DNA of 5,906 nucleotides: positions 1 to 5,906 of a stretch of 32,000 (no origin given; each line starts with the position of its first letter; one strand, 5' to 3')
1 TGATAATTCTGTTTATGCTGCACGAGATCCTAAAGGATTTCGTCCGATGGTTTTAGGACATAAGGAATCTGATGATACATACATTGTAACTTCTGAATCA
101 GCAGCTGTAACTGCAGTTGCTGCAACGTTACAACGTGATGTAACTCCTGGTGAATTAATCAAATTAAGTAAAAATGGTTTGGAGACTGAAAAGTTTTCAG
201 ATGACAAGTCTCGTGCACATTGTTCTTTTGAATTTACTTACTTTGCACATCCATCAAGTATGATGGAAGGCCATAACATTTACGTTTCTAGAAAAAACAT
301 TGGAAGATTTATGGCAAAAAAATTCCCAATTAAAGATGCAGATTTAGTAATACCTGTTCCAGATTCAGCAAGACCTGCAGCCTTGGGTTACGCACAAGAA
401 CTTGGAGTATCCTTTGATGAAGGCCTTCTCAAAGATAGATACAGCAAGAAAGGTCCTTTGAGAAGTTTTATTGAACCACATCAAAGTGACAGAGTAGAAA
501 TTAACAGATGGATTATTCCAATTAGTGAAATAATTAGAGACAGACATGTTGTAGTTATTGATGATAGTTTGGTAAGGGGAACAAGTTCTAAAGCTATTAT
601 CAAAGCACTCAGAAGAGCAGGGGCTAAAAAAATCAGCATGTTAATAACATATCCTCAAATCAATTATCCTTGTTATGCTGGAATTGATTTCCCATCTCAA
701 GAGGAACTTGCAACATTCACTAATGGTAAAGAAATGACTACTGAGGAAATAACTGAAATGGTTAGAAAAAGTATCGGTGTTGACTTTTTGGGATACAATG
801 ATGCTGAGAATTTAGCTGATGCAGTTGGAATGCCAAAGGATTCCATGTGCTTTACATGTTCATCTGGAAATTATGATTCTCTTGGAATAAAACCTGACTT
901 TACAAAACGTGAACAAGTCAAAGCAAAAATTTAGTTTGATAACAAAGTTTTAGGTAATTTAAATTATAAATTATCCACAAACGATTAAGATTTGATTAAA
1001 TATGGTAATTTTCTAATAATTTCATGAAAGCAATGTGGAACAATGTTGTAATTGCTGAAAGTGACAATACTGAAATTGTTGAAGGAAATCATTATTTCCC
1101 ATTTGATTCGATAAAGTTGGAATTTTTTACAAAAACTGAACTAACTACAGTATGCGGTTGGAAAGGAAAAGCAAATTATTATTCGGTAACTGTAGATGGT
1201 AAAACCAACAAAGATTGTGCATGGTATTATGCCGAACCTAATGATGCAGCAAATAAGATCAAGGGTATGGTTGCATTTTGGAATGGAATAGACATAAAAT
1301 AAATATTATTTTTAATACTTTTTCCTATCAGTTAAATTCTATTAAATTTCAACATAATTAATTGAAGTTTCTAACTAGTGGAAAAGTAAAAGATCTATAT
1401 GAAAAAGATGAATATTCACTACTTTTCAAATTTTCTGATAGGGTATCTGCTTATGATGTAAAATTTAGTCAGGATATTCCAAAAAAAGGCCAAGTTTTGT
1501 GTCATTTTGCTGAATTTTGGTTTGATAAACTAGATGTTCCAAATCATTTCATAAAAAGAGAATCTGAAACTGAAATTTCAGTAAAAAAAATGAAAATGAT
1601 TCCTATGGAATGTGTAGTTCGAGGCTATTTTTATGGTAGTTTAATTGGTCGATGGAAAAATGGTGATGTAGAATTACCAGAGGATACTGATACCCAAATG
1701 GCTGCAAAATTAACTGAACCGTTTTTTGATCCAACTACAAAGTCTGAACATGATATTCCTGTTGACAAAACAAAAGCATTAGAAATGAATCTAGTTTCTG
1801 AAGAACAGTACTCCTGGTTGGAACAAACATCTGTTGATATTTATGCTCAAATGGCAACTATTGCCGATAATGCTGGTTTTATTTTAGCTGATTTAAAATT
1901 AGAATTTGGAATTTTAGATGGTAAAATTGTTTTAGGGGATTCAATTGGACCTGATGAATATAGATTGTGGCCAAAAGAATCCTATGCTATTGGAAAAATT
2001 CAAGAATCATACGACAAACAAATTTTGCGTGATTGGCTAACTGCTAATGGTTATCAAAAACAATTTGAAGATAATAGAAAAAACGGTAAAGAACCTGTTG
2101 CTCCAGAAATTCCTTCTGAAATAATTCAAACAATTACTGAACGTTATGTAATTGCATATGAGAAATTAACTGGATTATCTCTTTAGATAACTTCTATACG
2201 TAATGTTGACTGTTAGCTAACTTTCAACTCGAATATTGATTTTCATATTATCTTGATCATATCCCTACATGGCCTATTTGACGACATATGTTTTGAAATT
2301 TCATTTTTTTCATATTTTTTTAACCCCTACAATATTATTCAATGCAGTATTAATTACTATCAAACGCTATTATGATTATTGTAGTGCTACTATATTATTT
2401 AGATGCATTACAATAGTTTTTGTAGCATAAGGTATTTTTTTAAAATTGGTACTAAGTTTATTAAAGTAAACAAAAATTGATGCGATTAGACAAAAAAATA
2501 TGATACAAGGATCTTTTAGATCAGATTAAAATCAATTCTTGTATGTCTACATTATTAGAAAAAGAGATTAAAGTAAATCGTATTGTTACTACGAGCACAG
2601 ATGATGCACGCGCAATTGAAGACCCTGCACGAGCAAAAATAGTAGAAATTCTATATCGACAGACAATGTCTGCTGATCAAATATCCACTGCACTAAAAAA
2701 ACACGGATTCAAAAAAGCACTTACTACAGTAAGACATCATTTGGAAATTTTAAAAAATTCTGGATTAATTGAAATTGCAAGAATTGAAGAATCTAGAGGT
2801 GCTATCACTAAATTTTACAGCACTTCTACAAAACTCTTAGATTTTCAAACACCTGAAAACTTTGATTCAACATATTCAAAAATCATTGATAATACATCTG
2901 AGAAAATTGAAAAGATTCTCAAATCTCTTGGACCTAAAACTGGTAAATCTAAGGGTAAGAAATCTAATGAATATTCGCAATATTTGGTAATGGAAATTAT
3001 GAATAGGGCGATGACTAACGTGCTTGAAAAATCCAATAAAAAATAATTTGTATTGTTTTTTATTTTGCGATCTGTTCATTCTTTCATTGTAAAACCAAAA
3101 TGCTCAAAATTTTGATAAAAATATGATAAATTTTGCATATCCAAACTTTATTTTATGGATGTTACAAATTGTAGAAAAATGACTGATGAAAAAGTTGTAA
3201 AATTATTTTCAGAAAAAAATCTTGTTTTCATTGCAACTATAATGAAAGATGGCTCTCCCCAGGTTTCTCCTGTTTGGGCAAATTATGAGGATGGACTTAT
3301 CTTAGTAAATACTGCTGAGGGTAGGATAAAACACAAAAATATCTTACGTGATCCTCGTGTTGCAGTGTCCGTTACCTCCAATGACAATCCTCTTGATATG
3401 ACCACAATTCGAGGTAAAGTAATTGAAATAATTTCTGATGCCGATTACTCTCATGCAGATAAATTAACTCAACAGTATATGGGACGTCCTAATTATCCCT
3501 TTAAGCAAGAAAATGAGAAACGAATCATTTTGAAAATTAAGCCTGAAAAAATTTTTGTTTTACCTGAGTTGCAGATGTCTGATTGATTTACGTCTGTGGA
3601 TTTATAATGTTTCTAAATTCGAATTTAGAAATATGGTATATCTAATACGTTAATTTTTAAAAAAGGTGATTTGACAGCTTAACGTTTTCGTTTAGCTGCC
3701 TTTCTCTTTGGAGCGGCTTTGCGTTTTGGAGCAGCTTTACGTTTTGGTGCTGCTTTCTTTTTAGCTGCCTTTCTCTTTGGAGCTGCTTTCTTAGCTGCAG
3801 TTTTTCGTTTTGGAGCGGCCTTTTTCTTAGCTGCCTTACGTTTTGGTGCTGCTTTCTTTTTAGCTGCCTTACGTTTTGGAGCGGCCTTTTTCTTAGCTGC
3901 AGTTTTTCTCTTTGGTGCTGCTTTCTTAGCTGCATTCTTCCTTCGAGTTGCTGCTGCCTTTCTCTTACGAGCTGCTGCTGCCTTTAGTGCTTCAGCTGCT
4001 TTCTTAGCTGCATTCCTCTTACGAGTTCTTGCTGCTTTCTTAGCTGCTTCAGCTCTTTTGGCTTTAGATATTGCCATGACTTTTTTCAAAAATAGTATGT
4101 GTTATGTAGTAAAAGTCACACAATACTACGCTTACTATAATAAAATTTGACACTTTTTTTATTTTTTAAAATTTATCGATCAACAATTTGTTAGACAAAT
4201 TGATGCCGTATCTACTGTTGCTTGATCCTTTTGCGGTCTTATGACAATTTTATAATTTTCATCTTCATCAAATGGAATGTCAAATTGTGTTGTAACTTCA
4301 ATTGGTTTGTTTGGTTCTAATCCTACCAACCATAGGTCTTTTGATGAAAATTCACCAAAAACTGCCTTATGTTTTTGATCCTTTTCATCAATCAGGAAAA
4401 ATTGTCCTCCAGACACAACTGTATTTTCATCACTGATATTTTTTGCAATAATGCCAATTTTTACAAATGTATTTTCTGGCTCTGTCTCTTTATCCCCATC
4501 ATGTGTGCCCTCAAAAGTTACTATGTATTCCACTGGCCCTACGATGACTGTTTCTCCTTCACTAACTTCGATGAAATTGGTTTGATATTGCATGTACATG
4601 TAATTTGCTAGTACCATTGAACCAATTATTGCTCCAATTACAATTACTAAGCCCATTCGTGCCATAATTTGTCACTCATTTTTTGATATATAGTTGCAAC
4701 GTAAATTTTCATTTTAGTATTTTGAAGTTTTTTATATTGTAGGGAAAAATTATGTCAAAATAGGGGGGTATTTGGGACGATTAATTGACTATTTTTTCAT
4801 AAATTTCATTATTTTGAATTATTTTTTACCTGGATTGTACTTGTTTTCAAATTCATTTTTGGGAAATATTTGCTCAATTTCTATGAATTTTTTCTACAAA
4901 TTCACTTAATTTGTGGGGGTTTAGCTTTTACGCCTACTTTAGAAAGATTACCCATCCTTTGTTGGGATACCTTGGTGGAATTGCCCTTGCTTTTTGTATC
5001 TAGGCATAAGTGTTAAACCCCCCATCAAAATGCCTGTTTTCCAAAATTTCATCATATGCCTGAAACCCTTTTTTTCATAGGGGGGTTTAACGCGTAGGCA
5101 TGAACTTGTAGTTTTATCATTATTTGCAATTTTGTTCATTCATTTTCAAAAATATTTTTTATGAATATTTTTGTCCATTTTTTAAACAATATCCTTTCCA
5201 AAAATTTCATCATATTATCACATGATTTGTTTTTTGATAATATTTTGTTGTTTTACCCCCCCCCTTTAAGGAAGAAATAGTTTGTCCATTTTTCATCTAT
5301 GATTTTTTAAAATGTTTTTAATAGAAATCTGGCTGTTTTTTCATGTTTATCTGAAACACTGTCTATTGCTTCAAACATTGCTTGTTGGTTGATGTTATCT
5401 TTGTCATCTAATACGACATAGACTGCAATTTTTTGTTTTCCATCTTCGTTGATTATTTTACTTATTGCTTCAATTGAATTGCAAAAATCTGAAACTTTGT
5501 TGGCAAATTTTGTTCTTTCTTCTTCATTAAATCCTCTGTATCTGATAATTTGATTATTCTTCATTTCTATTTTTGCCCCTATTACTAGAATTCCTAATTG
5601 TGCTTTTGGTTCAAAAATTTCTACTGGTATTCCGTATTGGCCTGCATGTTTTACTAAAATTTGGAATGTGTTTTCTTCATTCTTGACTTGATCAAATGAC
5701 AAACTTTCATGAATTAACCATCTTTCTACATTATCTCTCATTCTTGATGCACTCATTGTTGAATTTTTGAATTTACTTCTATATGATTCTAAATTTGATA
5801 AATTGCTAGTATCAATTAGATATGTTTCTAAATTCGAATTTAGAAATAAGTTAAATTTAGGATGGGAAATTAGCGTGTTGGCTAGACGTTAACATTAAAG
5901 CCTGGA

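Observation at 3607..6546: Four copies of a 27-nt element containing a perfect 22-bp palindrome, all intergenic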

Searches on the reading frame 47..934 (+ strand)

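Call 34: search_protein_families(library=pfam, proteins=[window:47-934:+], max_evalue=0.001)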
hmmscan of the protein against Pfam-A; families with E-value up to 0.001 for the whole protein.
window:47-934:+ (295 aa): 1 family
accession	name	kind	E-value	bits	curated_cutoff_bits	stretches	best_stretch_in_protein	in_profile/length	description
PF00156.33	Pribosyltran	-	5.2e-08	32.8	26.3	1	96-198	28-120/158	Phosphoribosyl transferase domain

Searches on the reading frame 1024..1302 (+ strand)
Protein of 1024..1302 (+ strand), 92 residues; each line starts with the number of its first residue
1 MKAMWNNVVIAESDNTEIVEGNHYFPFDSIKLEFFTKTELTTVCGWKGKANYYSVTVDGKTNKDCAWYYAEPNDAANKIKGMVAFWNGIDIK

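Call 10: search_protein_families(library=pfam, proteins=[window:1024-1302:+], max_evalue=0.01)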
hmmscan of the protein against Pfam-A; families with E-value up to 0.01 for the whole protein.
window:1024-1302:+ (92 aa): 1 family
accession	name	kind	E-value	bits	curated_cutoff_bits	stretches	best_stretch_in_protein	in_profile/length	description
PF04248.19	NTP_transf_9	-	1e-31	109.1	22.1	1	1-87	1-92/93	Domain of unknown function (DUF427)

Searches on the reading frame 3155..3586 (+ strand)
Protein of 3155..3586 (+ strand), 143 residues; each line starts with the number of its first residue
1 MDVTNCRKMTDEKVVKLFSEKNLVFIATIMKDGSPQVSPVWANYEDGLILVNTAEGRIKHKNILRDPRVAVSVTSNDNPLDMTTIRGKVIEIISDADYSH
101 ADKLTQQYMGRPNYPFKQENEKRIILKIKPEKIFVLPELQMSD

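Call 10: search_protein_families(library=pfam, proteins=[window:3155-3586:+], max_evalue=0.01)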
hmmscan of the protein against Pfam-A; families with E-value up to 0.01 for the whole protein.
window:3155-3586:+ (143 aa): 1 family
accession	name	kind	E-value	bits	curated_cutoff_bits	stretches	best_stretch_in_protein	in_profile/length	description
PF01243.27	PNPOx_N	-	3.8e-16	60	28.1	1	11-134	2-117/120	Pyridoxamine 5'-phosphate oxidase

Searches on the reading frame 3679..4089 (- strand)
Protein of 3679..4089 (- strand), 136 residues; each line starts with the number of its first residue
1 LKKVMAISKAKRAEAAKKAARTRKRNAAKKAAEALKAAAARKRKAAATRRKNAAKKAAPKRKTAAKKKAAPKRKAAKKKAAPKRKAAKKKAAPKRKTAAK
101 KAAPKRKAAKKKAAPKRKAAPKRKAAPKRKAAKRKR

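Call 10: search_protein_families(library=pfam, proteins=[window:3679-4089:-], max_evalue=0.01)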
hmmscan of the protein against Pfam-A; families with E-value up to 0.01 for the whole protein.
window:3679-4089:- (136 aa): 0 families

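Call 79: search_protein_families(library=ncbifam, proteins=[window:3679-4089:-], max_evalue=0.01)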
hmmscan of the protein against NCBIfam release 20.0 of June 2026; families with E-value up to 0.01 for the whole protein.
window:3679-4089:- (136 aa): 0 families

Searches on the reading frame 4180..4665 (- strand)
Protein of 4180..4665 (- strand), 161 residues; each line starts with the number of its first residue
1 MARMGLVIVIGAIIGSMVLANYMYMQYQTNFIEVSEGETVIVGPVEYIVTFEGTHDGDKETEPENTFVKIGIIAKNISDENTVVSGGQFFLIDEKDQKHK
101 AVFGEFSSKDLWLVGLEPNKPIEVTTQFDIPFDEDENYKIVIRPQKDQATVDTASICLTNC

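Call 10: search_protein_families(library=pfam, proteins=[window:4180-4665:-], max_evalue=0.01)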
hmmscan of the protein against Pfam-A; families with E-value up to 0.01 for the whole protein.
window:4180-4665:- (161 aa): 1 family
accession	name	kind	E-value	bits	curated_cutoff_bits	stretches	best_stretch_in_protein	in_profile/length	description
PF11611.13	DUF4352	-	1.3e-10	42.1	25.9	1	37-144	4-114/122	Domain of unknown function (DUF4352)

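Call 79: search_protein_families(library=ncbifam, proteins=[window:4180-4665:-], max_evalue=0.01)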
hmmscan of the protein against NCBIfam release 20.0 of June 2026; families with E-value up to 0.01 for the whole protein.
window:4180-4665:- (161 aa): 1 family
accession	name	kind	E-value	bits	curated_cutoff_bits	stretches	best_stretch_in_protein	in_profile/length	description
NF003072.0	PRK03995.1-4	equivalog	0.0065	16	272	1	45-81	130-166/271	D-aminoacyl-tRNA deacylase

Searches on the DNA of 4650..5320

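Call 82: search_rna_families(source=window, start=4650, end=5320, threshold=evalue, max_evalue=10, show_alignments=2)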
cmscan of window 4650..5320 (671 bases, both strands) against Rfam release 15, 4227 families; matches with E-value up to 10: 8.
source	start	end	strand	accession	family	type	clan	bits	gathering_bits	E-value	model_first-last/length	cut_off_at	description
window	5194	5276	-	RF00618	U4atac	Gene; snRNA; splicing;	CL00007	24.5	53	0.05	1-132/132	no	U4atac minor spliceosomal RNA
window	4797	4832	-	RF02427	SpF10_sRNA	Gene; sRNA;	-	20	60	0.43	1-57/57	no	Streptococcus sRNA SpF10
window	4680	4727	+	RF01334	CRISPR-DR21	Gene; CRISPR;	-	18.6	48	2.3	1-37/37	no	CRISPR RNA direct repeat element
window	5001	5062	-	RF00357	snoR44_J54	Gene; snRNA; snoRNA; CD-box;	CL00069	15.8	48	6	1-97/97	no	Small nucleolar RNA R44/J54/Z268 family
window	5098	5141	+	RF03303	mir-973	Gene; miRNA;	-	15.5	63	8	19-67/84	no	mir-973 microRNA precursor family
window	5188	5219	-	RF00530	snoMe28S-Cm2645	Gene; snRNA; snoRNA; CD-box;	CL00069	15.4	48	5.3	1-75/75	no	Small nucleolar RNA Me28S-Cm2645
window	5002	5060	-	RF00137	SNORD83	Gene; snRNA; snoRNA; CD-box;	-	15.4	35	7.9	1-78/78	no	Small nucleolar RNA SNORD83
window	4998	5064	-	RF02459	Virus_CITE_4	Cis-reg;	-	14.7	40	6.7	1-85/85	no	Necrovirus cap-independent translation element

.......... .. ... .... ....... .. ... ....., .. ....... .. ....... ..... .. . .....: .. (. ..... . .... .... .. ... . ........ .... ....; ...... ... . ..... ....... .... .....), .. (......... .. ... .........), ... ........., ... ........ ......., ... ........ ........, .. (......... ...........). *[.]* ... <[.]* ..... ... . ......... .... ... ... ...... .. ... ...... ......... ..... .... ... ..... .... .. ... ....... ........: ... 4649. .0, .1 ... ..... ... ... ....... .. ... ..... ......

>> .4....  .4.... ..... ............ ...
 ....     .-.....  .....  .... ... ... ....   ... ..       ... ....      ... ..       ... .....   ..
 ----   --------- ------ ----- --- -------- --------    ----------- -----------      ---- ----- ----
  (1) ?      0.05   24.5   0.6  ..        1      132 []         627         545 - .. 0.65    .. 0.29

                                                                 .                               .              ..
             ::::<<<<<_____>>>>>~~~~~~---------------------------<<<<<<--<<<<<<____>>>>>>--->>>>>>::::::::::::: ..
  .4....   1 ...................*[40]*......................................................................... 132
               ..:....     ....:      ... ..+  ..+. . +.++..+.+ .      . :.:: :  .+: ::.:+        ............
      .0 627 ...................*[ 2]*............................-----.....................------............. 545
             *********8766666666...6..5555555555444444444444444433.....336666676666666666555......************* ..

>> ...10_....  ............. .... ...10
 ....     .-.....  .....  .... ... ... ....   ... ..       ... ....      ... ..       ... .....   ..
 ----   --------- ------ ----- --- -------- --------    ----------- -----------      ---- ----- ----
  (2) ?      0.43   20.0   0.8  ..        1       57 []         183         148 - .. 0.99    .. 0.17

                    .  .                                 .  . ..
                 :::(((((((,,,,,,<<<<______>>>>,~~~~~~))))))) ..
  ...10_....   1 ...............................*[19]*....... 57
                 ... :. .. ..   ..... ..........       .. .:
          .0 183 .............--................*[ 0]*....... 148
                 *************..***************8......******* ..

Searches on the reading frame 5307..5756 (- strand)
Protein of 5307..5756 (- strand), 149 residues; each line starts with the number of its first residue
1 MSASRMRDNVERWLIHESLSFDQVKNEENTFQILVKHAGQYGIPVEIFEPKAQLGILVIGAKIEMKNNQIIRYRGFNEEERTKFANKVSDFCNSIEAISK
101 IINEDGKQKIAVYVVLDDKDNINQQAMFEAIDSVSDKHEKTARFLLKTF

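Call 9: find_encoding_contigs(protein=window:5307-5756:-, flank=10000, max_places=10)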
Protein window:5307-5756:- (149 aa): 23 contigs read that carry it; 10 places shown.
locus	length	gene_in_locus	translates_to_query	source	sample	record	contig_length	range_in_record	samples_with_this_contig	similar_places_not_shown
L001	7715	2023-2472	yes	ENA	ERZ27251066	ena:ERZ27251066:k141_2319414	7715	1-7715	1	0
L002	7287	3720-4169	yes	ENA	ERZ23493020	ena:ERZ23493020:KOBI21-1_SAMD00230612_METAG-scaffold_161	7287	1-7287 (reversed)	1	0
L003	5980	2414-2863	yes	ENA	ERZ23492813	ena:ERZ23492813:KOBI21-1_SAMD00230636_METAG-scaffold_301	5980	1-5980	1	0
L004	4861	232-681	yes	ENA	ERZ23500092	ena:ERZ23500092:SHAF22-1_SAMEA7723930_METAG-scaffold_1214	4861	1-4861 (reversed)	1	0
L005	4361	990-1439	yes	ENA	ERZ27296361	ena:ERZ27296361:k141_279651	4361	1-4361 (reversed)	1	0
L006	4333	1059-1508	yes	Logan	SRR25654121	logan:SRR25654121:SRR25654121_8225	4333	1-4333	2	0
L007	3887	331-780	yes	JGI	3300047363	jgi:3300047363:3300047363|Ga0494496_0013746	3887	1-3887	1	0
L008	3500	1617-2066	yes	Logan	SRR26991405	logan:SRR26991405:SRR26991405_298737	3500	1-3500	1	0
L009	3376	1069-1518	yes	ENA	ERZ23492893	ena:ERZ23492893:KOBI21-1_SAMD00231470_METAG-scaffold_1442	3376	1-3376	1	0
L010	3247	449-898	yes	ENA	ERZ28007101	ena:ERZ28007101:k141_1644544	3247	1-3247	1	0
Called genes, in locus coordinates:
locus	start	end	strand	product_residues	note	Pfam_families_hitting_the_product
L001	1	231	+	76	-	?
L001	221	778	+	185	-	PF00347:Ribosomal_L6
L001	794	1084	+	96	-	-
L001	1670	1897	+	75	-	-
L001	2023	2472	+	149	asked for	PF10061:DUF2299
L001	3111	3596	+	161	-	PF11611:DUF4352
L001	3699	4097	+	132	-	-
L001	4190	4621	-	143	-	PF01243:PNPOx_N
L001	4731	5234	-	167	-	PF01022:HTH_5 (weak), PF12840:HTH_20 (weak), PF16902:FokI_D3 (weak)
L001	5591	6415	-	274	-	PF01259:SAICAR_synt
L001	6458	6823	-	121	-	-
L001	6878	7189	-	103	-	PF04248:NTP_transf_9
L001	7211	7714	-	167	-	?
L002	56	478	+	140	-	PF16906:Ribosomal_L26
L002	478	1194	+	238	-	PF08071:RS4NT, PF00900:Ribosomal_S4e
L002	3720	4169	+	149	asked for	PF10061:DUF2299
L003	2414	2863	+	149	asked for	PF10061:DUF2299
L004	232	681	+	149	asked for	PF10061:DUF2299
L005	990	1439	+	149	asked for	PF10061:DUF2299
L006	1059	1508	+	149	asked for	PF10061:DUF2299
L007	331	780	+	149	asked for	PF10061:DUF2299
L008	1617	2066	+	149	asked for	PF10061:DUF2299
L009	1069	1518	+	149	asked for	PF10061:DUF2299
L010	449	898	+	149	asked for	PF10061:DUF2299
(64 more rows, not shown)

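Call 10: search_protein_families(library=pfam, proteins=[window:5307-5756:-], max_evalue=0.01)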
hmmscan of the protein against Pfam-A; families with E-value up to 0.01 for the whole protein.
window:5307-5756:- (149 aa): 1 family
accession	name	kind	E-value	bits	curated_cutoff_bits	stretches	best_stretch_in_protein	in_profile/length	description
PF10061.14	DUF2299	-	5.7e-20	71.9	22.8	1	10-135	2-128/138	Uncharacterized conserved protein (DUF2299)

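Call 79: search_protein_families(library=ncbifam, proteins=[window:5307-5756:-], max_evalue=0.01)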
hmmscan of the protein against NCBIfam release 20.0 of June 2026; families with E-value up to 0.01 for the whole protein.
window:5307-5756:- (149 aa): 0 families
